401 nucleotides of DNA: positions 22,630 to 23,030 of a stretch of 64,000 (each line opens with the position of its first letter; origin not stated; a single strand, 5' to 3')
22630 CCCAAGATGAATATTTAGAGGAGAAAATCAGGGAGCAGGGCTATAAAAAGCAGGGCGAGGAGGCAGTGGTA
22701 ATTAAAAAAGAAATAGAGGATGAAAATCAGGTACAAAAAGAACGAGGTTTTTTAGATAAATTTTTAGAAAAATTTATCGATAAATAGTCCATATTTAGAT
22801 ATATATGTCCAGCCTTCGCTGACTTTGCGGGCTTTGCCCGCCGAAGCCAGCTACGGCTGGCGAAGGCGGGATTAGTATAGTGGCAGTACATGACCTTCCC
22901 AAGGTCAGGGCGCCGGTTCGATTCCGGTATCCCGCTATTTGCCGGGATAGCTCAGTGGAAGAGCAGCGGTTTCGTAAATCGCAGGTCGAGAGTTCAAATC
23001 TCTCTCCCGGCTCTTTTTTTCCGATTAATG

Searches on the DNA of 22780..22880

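Call 96: search_rna_families(source=window, start=22780, end=22880, threshold=evalue, max_evalue=1)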
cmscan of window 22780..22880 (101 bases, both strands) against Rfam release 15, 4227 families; matches with E-value up to 1: 1.
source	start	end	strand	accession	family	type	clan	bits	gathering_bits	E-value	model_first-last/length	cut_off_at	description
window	22795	22879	+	RF00676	mir-127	Gene; miRNA;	-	14.2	60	0.62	1-97/97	no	mir-127 microRNA precursor family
